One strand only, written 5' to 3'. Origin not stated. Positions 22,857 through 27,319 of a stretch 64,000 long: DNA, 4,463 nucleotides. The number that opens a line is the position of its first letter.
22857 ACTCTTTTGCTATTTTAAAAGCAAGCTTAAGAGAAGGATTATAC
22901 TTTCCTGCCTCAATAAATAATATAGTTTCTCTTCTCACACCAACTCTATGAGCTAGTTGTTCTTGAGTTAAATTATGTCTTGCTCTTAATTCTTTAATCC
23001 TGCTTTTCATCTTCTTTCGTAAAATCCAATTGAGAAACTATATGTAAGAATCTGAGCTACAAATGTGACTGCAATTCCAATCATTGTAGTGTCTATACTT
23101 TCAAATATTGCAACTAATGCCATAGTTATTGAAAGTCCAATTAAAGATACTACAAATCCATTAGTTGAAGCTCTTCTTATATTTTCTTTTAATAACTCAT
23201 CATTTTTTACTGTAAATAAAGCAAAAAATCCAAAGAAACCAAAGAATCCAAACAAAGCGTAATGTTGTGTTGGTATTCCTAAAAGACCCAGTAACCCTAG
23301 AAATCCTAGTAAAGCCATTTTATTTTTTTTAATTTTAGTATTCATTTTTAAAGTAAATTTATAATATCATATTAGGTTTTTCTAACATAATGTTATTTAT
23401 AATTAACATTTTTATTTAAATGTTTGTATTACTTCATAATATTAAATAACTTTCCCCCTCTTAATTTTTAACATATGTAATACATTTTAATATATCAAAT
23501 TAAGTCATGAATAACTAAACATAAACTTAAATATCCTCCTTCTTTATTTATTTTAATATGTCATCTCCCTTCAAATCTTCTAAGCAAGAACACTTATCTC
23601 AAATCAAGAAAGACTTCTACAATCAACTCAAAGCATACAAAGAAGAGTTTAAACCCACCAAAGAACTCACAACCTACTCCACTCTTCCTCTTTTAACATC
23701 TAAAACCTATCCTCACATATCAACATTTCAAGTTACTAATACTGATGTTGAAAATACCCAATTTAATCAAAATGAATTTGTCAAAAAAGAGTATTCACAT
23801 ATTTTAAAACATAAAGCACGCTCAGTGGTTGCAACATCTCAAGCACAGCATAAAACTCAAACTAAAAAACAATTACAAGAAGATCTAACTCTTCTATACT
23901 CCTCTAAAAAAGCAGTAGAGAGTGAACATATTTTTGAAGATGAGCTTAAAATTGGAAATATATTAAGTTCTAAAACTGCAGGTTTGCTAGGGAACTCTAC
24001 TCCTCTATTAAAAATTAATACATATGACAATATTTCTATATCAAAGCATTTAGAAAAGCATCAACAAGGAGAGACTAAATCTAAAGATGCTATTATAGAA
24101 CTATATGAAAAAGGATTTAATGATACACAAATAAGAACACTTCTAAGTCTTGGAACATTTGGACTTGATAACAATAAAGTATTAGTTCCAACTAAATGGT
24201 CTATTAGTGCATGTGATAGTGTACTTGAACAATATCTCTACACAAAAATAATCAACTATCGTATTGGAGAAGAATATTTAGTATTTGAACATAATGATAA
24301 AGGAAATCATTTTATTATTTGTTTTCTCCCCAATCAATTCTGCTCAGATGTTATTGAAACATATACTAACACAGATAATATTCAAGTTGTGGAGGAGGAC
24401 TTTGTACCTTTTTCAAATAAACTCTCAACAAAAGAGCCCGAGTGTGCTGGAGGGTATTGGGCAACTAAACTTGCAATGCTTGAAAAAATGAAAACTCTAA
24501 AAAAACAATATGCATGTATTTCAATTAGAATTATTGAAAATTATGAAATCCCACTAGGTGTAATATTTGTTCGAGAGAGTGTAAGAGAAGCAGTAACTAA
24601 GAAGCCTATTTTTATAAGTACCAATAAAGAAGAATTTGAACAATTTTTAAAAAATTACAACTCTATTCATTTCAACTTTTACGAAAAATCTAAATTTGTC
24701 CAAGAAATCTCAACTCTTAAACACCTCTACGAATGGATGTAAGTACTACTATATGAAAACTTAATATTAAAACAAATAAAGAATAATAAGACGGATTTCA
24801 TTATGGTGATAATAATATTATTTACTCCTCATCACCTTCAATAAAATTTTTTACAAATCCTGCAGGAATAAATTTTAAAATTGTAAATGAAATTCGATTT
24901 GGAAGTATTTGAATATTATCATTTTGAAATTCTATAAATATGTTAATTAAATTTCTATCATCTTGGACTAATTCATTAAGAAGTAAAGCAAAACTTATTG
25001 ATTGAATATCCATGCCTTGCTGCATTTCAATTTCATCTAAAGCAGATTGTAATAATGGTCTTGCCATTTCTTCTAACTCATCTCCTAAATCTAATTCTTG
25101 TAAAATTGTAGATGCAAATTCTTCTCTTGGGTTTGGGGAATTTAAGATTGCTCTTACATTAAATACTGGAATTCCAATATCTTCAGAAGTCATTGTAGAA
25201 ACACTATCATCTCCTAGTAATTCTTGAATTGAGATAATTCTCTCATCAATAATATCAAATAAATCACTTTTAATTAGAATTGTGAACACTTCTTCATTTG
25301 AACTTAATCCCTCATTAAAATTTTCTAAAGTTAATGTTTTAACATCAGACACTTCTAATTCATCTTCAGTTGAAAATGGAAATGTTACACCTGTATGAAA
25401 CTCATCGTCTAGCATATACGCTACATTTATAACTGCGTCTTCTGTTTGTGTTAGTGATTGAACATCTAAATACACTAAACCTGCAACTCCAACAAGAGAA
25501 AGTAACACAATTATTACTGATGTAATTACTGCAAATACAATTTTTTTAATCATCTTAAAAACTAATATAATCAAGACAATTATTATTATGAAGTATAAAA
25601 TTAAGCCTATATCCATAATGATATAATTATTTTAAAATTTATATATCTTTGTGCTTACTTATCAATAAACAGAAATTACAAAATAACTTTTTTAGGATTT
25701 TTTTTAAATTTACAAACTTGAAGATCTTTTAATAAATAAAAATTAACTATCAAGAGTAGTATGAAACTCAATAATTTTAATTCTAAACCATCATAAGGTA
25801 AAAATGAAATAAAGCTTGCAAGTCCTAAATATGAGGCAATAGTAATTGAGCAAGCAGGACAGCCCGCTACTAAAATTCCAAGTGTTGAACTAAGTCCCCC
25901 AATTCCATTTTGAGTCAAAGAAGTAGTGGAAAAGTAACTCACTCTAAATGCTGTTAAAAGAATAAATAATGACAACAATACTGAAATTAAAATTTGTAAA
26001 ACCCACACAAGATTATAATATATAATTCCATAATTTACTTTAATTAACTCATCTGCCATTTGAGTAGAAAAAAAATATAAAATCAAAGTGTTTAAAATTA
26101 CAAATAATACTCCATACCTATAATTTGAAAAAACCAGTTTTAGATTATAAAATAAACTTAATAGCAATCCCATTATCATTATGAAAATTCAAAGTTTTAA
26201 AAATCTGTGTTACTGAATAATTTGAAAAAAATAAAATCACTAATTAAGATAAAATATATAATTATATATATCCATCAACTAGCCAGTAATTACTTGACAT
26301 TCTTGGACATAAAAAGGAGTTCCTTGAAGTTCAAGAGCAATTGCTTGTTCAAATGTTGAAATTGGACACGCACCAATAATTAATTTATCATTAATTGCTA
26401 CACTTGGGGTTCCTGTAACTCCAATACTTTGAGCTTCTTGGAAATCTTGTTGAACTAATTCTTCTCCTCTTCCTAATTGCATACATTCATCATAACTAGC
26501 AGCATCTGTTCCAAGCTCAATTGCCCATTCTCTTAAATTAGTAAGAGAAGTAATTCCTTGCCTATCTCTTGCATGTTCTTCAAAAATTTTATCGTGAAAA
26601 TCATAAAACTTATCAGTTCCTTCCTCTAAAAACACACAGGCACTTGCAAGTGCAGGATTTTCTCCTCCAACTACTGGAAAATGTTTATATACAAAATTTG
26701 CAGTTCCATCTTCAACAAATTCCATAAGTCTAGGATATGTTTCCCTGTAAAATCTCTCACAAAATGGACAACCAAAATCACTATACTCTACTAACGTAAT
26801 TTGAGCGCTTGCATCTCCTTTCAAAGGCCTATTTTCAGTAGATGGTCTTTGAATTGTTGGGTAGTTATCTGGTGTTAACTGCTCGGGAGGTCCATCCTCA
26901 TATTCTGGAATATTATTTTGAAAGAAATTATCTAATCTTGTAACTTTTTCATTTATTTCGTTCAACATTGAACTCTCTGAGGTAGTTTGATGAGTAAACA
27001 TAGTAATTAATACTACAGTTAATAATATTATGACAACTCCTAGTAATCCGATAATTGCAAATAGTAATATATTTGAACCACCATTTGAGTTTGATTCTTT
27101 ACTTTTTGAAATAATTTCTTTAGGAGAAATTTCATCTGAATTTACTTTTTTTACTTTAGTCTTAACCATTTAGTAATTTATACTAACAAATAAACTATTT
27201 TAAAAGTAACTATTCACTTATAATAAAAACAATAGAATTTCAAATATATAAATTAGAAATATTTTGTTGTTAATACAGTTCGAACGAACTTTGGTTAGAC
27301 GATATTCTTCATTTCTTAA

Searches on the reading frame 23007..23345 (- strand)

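Call 64: search_protein_families(library=pfam, proteins=[window:23007-23345:-], max_evalue=0.001)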
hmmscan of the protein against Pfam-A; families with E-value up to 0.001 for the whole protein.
window:23007-23345:- (112 aa): 1 family
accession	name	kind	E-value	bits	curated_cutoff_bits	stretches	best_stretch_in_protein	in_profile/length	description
PF12676.12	DUF3796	-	4.4e-19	69.5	24.8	1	8-111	1-113/120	Protein of unknown function (DUF3796)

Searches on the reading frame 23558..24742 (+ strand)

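Call 64: search_protein_families(library=pfam, proteins=[window:23558-24742:+], max_evalue=0.001)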
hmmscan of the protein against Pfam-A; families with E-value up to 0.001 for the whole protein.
window:23558-24742:+ (394 aa): 2 families
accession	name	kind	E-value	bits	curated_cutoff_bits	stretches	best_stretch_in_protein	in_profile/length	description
PF04894.17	Nre_N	-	3.6e-40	138.9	25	1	35-270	26-264/270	Archaeal Nre, N-terminal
PF04895.17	Nre_C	-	1.2e-16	61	27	1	291-392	7-109/110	Archaeal Nre, C-terminal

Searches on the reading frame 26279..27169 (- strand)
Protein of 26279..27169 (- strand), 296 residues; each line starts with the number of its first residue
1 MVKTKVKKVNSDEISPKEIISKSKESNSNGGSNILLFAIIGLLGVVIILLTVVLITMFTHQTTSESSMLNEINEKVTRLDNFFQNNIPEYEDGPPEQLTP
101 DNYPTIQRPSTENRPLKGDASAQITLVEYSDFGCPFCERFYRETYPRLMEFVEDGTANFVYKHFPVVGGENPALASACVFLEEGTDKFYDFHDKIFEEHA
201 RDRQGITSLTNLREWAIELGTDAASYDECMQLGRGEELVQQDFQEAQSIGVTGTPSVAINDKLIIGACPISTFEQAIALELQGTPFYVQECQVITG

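Call 64: search_protein_families(library=pfam, proteins=[window:26279-27169:-], max_evalue=0.001)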
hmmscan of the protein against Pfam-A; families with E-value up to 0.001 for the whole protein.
window:26279-27169:- (296 aa): 2 families
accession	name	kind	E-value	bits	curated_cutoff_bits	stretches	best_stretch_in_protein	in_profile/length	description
PF13462.12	Thioredoxin_4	-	6e-22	79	23.2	1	111-277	2-163/165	Thioredoxin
PF01323.26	DSBA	-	6.4e-19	68.9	25.6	1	125-278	1-191/191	DSBA-like thioredoxin domain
